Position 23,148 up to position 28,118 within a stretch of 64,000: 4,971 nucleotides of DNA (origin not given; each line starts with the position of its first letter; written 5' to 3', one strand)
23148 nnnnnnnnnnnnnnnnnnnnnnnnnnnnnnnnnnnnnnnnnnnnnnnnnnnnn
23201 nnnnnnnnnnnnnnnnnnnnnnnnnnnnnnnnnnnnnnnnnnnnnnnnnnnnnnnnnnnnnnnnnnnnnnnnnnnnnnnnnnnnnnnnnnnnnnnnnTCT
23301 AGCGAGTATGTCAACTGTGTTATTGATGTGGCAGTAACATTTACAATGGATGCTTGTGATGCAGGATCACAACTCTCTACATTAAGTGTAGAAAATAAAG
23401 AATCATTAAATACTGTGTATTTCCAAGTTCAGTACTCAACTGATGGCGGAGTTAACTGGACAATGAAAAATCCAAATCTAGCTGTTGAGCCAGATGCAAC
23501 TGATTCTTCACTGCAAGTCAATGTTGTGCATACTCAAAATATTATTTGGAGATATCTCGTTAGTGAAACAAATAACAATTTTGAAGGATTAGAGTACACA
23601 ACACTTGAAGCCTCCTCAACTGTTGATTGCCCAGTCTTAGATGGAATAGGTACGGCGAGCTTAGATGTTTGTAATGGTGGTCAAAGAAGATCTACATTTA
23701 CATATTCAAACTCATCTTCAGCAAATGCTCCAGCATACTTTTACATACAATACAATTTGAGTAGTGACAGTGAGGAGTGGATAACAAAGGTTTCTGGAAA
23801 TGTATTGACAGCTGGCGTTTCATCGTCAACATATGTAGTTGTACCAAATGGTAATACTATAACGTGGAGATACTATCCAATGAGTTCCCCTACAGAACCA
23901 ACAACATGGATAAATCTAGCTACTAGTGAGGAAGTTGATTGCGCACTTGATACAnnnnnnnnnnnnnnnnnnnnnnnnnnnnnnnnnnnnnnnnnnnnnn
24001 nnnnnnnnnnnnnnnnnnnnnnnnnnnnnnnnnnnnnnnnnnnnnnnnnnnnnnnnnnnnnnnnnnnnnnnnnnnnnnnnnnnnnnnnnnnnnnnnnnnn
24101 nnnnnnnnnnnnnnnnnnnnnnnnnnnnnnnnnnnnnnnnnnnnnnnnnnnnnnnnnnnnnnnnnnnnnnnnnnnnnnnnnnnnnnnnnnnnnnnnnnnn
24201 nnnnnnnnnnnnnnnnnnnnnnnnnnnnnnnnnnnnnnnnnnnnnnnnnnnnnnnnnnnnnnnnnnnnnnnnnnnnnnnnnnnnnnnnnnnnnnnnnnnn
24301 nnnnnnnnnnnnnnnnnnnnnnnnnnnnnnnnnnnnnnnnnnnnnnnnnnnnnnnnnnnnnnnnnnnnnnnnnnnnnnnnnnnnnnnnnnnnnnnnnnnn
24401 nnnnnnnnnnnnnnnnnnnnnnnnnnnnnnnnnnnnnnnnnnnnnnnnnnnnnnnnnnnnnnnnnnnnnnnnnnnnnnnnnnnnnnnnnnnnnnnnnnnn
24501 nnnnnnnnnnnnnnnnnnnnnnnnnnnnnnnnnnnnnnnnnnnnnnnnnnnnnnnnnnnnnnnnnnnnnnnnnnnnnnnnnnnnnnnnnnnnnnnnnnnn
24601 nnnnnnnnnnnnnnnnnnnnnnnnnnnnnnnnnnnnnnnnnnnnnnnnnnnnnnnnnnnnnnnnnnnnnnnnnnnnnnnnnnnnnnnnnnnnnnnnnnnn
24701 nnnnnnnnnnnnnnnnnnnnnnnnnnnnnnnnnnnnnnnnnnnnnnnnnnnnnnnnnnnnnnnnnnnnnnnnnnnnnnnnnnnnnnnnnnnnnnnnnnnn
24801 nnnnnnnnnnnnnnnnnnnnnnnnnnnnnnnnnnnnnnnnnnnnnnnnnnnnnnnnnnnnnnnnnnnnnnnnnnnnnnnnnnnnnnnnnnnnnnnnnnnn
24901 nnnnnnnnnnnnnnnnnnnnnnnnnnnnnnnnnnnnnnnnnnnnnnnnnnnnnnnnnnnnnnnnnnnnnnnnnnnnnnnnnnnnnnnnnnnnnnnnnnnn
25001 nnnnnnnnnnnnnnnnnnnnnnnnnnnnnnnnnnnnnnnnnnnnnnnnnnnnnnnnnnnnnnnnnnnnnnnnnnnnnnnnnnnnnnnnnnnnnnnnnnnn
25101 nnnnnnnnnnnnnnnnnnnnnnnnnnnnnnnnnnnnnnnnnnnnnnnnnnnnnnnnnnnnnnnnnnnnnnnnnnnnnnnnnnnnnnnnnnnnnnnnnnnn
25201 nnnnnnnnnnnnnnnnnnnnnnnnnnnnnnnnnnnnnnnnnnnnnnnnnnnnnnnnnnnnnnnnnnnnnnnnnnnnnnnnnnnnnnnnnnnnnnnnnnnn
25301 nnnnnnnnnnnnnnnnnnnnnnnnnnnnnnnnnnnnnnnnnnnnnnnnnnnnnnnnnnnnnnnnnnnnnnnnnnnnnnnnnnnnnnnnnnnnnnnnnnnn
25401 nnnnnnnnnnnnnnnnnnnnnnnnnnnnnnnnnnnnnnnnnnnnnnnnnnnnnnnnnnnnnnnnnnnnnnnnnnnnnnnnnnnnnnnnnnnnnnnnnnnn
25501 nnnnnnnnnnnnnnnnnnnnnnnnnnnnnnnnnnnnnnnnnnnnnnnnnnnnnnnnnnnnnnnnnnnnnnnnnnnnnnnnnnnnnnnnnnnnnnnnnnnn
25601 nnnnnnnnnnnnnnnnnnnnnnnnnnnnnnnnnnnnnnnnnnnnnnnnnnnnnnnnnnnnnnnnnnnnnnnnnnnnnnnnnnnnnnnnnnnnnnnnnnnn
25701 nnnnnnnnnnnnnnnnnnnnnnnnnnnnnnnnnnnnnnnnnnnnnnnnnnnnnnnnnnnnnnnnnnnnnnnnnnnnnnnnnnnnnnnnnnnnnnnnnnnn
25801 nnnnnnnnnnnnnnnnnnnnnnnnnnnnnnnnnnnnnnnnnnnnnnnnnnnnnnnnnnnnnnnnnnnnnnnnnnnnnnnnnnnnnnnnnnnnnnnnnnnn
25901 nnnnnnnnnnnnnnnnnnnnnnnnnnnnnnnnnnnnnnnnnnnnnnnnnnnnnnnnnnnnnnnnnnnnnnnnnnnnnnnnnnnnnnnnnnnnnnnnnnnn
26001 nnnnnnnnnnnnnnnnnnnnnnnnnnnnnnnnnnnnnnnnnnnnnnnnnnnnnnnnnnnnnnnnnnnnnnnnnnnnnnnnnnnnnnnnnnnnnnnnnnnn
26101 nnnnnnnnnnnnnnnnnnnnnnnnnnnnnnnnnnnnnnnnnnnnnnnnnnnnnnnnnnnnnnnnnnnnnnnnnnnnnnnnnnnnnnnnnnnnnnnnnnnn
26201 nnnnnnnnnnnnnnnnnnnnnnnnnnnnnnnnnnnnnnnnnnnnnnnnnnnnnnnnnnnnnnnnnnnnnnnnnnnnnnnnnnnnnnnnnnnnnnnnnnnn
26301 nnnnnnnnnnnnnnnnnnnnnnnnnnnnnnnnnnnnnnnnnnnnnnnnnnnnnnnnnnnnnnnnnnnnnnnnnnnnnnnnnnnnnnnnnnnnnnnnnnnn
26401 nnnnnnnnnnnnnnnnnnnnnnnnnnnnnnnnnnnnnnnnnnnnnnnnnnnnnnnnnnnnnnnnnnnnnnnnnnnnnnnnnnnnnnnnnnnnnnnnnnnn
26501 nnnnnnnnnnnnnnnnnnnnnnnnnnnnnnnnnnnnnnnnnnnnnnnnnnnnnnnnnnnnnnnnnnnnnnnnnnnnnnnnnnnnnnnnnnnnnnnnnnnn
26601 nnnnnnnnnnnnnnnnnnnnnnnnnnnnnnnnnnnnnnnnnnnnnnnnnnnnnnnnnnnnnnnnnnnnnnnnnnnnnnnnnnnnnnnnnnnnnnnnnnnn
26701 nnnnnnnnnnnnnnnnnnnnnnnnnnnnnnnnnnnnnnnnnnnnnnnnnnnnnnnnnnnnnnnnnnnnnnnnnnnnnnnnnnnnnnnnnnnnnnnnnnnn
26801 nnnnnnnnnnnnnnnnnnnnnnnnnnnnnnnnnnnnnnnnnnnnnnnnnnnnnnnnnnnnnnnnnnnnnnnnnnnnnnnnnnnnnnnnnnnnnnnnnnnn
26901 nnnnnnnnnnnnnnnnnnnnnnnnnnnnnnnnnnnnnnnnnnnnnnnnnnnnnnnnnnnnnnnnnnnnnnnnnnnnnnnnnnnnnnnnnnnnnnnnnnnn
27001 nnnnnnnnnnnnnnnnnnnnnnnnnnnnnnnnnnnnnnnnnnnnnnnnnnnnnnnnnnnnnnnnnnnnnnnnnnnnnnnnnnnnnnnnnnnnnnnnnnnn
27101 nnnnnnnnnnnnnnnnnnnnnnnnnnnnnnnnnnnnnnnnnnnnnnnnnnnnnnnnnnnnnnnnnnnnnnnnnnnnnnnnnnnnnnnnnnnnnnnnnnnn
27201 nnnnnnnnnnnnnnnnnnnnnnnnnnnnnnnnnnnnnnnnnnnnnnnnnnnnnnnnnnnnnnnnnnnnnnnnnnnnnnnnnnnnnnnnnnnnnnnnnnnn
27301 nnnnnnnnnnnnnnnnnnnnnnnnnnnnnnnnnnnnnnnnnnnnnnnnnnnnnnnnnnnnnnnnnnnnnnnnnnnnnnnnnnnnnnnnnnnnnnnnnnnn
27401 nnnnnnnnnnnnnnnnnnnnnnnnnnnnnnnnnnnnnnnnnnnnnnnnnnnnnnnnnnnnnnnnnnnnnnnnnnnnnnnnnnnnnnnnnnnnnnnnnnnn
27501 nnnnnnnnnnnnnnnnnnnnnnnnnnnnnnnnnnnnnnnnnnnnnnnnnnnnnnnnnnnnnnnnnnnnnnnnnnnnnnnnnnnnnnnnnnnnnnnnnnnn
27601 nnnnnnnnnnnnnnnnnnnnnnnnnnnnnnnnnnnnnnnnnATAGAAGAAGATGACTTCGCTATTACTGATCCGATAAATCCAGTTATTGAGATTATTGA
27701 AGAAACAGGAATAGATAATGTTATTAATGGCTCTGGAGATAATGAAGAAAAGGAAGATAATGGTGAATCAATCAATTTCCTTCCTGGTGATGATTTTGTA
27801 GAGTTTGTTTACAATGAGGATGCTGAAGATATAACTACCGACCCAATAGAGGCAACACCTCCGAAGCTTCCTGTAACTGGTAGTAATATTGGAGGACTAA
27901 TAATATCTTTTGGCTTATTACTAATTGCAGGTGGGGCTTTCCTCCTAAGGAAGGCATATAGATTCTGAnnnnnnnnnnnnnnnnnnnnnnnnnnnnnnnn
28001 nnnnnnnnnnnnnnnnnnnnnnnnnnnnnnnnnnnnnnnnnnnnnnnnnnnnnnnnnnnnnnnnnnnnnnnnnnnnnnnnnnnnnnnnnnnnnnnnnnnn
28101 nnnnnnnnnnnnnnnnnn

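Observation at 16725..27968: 3,750-aa sortase substrate built from an apparently unnamed disulfide-linked ~100-aa repeat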

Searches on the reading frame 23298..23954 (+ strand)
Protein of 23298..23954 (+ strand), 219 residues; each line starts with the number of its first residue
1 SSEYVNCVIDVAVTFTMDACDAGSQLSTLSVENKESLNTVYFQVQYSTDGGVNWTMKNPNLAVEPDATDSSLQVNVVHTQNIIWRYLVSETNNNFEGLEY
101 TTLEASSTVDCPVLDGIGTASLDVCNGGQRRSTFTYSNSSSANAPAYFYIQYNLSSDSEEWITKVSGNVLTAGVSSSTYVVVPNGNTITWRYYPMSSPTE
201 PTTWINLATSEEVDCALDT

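Call 27: predict_structure(alignment_id=A3)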
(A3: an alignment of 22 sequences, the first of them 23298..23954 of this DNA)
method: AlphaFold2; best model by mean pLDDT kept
length: 219 residues; sequences in the alignment: 22
mean_pLDDT: 91.8   pTM: 0.71
mean pLDDT of the five models: 91.8, 90.8, 90.1, 89.2, 88.9
residues with pLDDT >= 90: 180; 70-90: 27; 50-70: 12; < 50: 0
segments of 3 or more residues with pLDDT < 50: none
pLDDT, mean of each block of 10 residues (from residue 1): 70 96 96 95 97 98 98 96 97 95 94 93 93 96 94 82 94 96 92 90 80 78
secondary structure, 60 per line:
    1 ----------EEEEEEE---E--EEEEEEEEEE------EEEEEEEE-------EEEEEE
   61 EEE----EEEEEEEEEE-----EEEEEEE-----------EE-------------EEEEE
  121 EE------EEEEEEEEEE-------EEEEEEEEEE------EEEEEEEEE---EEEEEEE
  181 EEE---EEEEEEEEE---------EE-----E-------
elements in order: E11-17 E24-33 E40-47 E55-63 E68-77 E83-89 E116-122 E129-138 E146-155 E162-170 E174-183 E187-195

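Call 33: fold_search(model_id=the predicted structure, library=pdb)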
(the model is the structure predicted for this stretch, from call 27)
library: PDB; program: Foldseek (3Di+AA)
matches with E <= 10: 1692; with E <= 0.001: 105
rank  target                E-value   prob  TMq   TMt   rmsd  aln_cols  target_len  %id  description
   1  1ex0_B                2.3e-06  1.00  0.35  0.14  12.1       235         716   11  HUMAN FACTOR XIII, MUTANT W279F ZYMOGEN (released 2003-12-23)
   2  5mhn_B                3.3e-06  1.00  0.34  0.14  13.2       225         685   10  FXIIIa in complex with the inhibitor ZED2360 (released 2017-12-20)
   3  4kty_A                3.3e-06  1.00  0.33  0.13  13.6       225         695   11  Fibrin-stabilizing factor with a bound ligand (released 2013-12-04)
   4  5mhm_B                3.9e-06  1.00  0.31  0.13  13.5       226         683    9  FXIIIa in complex with the inhibitor ZED1630 (released 2017-12-20)
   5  1evu_B                4.5e-06  1.00  0.36  0.15  10.8       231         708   11  HUMAN FACTOR XIII WITH CALCIUM BOUND IN THE ION SITE (released 2000-05-10)
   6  1ex0_A                9.6e-06  1.00  0.38  0.15  10.6       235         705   11  HUMAN FACTOR XIII, MUTANT W279F ZYMOGEN (released 2003-12-23)
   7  5mhl_B                1.1e-05  1.00  0.34  0.14  13.3       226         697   11  FXIIIa in complex with the inhibitor Mi0621 (released 2017-12-20)
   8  1f13_B                1.1e-05  1.00  0.36  0.14  11.8       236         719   10  RECOMBINANT HUMAN CELLULAR COAGULATION FACTOR XIII (released 1998-08-12)
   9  1ggu_B                1.2e-05  1.00  0.36  0.14  12.4       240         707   10  HUMAN FACTOR XIII WITH CALCIUM BOUND IN THE ION SITE (released 1999-09-16)
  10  4kty_B                1.2e-05  1.00  0.34  0.14  13.2       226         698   11  Fibrin-stabilizing factor with a bound ligand (released 2013-12-04)
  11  8cmt_A                1.6e-05  1.00  0.36  0.15  10.3       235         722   10  Structure of the plasma coagulation Factor XIII A2B2 heterotetrameric complex. (released 2024-09-11)
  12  5mhl_A                1.7e-05  1.00  0.29  0.13  13.4       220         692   10  FXIIIa in complex with the inhibitor Mi0621 (released 2017-12-20)
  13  5mho_B                1.9e-05  1.00  0.29  0.12  13.4       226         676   11  FXIIIa in complex with the inhibitor ZED2369 (released 2017-12-20)
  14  1f13_A                1.9e-05  1.00  0.35  0.14  10.7       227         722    9  RECOMBINANT HUMAN CELLULAR COAGULATION FACTOR XIII (released 1998-08-12)
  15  6kzb_A                1.9e-05  1.00  0.34  0.14  10.9       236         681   12  Transglutaminase2 complexed with calcium (released 2020-12-09)
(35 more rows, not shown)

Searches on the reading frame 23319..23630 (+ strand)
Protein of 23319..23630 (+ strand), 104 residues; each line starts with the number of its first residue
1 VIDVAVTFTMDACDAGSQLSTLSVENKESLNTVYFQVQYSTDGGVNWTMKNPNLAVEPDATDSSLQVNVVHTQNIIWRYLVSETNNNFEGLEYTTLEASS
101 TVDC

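Call 13: search_protein_families(library=pfam, alignment_id=A1, max_evalue=1)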
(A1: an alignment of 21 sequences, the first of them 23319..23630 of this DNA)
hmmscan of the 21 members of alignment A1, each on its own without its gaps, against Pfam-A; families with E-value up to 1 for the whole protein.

A. member 1, window:23319-23630:+ (104 aa): 4 families
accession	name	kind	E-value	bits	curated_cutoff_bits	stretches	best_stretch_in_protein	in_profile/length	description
PF02012.26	BNR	-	0.0055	16.9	27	1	38-48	1-11/12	BNR/Asp-box repeat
PF00754.31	F5_F8_type_C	-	0.015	15.9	28.2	1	24-80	55-108/127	F5/8 type C domain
PF21471.3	Reelin_subrepeat-B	-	0.015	15.5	27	1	30-64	55-77/127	Reelin subrepeat B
PF03174.19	CHB_HEX_C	-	0.067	13.6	23.6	1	36-72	36-68/76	Chitobiase/beta-hexosaminidase C-terminal domain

B. families by the number of members that match (of 21 scanned): 30 families (the first 25 are shown)
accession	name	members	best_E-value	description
PF02012.26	BNR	3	0.0055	BNR/Asp-box repeat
PF00754.31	F5_F8_type_C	2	0.0019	F5/8 type C domain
PF19912.4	DUF6385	2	0.01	Domain of unknown function (DUF6385)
PF21471.3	Reelin_subrepeat-B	2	0.015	Reelin subrepeat B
PF03174.19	CHB_HEX_C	2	0.057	Chitobiase/beta-hexosaminidase C-terminal domain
PF22544.2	HYDIN_VesB_CFA65-like_Ig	1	0.00025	HYDIN/CFA65/VesB-like, Ig-like domain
PF02806.24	Alpha-amylase_C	1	0.00095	Alpha amylase, C-terminal all-beta domain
PF15780.11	ASH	1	0.0037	Abnormal spindle-like microcephaly-assoc'd, ASPM-SPD-2-Hydin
PF05031.18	NEAT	1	0.0087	Iron Transport-associated domain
PF05506.17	PLipase_C_C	1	0.017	Bacterial phospholipase C, C-terminal domain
PF14200.12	RicinB_lectin_2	1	0.019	Ricin-type beta-trefoil lectin domain-like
PF16657.11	Malt_amylase_C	1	0.022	Maltogenic Amylase, C-terminal domain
PF10988.14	DUF2807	1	0.026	Putative auto-transporter adhesin, head GIN domain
PF11476.16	TgMIC1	1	0.029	Toxoplasma gondii micronemal protein 1 TgMIC1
PF24801.1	FNIII-A_GpJ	1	0.031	Tip attachment protein J,FNIII-A domain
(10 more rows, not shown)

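Call 14: search_solved_structures(query=A1, max_evalue=10, show_alignments=2)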
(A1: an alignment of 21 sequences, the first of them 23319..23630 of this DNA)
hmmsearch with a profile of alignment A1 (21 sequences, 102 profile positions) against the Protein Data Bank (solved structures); distinct sequences matched with E-value up to 10: 8.
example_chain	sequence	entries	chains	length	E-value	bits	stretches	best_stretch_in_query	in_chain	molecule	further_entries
9xg1_A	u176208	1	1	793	0.004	20.5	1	12-75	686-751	Protein-asparaginase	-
8jmw_A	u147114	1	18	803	0.02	18.2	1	16-70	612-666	S8 family serine peptidase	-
9qsh_C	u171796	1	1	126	0.52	13.7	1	17-60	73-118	Nanobody 992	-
2im9_A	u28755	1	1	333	0.7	13.3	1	20-64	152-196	Hypothetical protein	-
4kkp_A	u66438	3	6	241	1.2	12.6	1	17-66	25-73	RbmA protein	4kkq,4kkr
2vm9_A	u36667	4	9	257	2.3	11.6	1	34-63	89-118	DISCOIDIN-2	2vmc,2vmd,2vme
5jdd_A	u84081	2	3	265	4.1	10.8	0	26-72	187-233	Titin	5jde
3pme_A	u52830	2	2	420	8.1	9.9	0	24-97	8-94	Type C neurotoxin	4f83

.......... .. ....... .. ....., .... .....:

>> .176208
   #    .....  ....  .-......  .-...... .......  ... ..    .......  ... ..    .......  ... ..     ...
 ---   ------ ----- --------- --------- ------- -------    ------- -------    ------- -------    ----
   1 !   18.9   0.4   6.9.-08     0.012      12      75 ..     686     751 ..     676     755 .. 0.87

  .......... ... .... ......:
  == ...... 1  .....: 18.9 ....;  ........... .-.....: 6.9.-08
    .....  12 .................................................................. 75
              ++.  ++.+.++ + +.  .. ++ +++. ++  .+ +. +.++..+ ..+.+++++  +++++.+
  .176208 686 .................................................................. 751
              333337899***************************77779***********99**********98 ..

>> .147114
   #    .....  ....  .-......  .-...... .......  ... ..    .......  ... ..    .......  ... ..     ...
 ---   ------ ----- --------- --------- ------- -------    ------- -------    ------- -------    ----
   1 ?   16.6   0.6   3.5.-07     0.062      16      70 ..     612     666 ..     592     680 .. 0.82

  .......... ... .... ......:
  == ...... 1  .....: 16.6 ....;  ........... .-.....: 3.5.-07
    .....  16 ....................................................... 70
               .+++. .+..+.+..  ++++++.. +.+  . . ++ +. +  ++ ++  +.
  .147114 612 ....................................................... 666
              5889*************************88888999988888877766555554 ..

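Call 30: search_protein_representatives(alignment_id=A2)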
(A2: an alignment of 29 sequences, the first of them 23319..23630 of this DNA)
Query: 29 sequences, 102 profile positions. Proteins with E-value up to 0.001 (for the whole library): 315; up to 1e-10: 108; up to 1e-30: 32. The best 150 are listed.
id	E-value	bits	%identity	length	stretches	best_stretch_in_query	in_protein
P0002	2.3e-211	702.0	-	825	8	2-102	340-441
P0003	4.0e-176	588.8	-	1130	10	12-102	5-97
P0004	1.1e-135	459.0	-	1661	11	2-102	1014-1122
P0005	3.0e-106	364.5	-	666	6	5-102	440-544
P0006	4.5e-98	338.2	-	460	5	2-102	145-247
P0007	1.7e-89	310.7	-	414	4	2-102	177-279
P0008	1.9e-88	307.3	-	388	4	5-102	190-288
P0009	1.0e-80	282.5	-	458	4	3-102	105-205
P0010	1.9e-78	275.1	-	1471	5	4-102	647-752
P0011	3.6e-70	248.6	-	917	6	4-102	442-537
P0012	1.8e-64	230.3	-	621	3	4-102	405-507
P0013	5.7e-59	212.6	-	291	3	3-102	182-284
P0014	4.7e-58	209.7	-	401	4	6-102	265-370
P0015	7.9e-54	196.1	-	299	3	3-102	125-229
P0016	8.3e-54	196.1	-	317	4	5-102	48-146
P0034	2.3e-30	120.8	-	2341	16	20-81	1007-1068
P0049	3.7e-22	94.4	-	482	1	4-102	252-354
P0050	2.0e-21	92.1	-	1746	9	15-102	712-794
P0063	6.4e-18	80.8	-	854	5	4-79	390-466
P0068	5.0e-16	74.8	-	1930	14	32-94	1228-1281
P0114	1.9e-10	56.8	-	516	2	3-96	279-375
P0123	6.4e-10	55.1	-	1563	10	59-102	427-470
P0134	1.6e-09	53.9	-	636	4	4-82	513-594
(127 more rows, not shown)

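Call 32: search_protein_families(library=pfam, proteins=[P0034, P0050, P0068], max_evalue=0.001)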
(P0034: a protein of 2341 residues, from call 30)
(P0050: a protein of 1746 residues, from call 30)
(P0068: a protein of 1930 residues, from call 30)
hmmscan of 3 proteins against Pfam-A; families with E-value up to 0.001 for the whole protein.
P0034 (2341 aa): 6 families
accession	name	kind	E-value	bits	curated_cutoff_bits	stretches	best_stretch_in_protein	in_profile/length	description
PF00041.27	fn3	-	5.8e-70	232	25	0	1626-1704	5-79/84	Fibronectin type III domain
PF16656.11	Pur_ac_phosph_N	-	1.4e-54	183.1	30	0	465-532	12-86/93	Purple acid Phosphatase, N-terminal domain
PF23926.2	LtfC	-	4.1e-36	124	27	0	908-978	14-84/100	LtfC-like, beta-sandwich domain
PF00395.25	SLH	-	2.5e-26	91.8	20.8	3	2187-2229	2-44/44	S-layer homology domain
PF04234.18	CopC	-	1.9e-12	48.4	23.3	0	1800-1866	6-69/92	CopC domain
PF09829.14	DUF2057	-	3.1e-07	31.2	24.2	0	1455-1539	72-156/192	Uncharacterized protein conserved in bacteria (DUF2057)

P0050 (1746 aa): 5 families
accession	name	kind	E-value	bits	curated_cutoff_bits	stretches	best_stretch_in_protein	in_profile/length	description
PF00245.25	Alk_phosphatase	-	2.1e-56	192.1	24.4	3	326-449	193-321/423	Alkaline phosphatase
PF00041.27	fn3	-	4.2e-42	142.7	25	6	986-1066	2-81/84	Fibronectin type III domain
PF22633.2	F5_F8_type_C_2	-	3e-11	44.2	27.8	0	1092-1144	33-87/91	NedA-like, galactose-binding domain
PF01676.23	Metalloenzyme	-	4.7e-08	33.3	24.3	1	374-484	133-226/252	Metalloenzyme superfamily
PF19077.6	Big_13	-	0.00034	21.5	27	0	1485-1553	30-100/102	Bacterial Ig-like domain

P0068 (1930 aa): 4 families
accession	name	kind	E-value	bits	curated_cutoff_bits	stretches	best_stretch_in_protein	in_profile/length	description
PF25059.1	FN3_DSCAM-DSCAML_C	-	7.3e-08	33.1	39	0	690-742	22-73/89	DSCAM/DSCAML C-terminal Fn3-like domain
PF25300.1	Fn3_Dep-1_3rd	-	2.1e-07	31.2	26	0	1729-1793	4-71/85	Dep-1 third Fn3-like domain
PF21910.2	GH85_C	-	0.00013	22.8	27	0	1732-1798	11-81/95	GH85 endohexosaminidases, C-terminal domain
PF00041.27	fn3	-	0.00034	21.2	25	0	1642-1716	6-81/84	Fibronectin type III domain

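Call 60: list_cluster_members(proteins=[P0050, P0123, P0063, P0004, P0010, P0049, P0114, P0134, P0170, P0176])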
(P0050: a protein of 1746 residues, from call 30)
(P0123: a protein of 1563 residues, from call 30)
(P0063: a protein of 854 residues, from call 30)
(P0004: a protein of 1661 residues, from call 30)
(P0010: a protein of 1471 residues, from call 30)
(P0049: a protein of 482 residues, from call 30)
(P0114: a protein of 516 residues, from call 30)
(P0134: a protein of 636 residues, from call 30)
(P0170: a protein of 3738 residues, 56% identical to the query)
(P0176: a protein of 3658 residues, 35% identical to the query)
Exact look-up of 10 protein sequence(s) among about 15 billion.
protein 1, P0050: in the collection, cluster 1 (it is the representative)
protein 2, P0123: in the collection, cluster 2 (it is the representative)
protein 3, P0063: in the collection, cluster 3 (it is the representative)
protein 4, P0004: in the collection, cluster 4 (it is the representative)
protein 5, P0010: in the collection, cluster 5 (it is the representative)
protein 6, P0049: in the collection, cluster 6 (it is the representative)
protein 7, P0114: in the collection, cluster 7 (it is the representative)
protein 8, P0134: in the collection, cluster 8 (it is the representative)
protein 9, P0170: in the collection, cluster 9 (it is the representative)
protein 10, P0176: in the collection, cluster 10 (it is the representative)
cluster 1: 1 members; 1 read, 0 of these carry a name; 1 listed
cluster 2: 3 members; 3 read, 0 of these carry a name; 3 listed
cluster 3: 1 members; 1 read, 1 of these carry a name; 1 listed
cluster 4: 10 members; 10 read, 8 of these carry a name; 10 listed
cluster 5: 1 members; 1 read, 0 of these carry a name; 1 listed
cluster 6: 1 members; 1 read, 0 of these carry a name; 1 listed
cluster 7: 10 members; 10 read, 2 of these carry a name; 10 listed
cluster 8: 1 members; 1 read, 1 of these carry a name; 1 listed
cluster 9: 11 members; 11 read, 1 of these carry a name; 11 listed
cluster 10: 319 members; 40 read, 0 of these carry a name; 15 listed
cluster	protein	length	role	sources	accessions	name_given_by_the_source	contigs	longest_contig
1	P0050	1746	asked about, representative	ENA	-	-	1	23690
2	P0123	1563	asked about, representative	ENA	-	-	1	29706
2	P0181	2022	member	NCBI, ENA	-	-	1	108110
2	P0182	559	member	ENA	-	-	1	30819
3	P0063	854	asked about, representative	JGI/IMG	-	hypothetical protein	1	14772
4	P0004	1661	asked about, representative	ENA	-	-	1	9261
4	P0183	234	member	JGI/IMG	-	hypothetical protein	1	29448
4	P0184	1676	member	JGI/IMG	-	hypothetical protein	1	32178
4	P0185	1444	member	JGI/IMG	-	hypothetical protein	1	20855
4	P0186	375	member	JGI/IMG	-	hypothetical protein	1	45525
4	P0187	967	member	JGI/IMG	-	hypothetical protein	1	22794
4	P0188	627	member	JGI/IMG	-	hypothetical protein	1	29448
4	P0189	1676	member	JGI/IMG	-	hypothetical protein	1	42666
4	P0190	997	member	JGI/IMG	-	hypothetical protein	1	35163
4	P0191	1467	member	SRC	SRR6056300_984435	-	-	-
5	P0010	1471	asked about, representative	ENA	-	-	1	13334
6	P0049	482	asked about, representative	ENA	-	-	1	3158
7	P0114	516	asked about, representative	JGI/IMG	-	hypothetical protein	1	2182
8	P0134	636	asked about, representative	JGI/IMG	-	hypothetical protein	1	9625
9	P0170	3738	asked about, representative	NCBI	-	-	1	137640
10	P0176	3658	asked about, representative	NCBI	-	-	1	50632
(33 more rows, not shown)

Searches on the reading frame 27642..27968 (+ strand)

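Call 62: search_protein_families(library=pfam, proteins=[window:27642-27968:+], max_evalue=10)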
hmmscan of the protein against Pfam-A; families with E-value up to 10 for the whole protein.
window:27642-27968:+ (108 aa): 2 families
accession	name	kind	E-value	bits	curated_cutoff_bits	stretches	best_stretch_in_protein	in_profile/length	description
PF00746.26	Gram_pos_anchor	-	0.22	12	20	1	74-104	7-37/43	LPXTG cell wall anchor motif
PF19978.4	Inovirus_G7P_2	-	1.4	9.2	27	1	85-98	18-31/33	Tail virion protein G7P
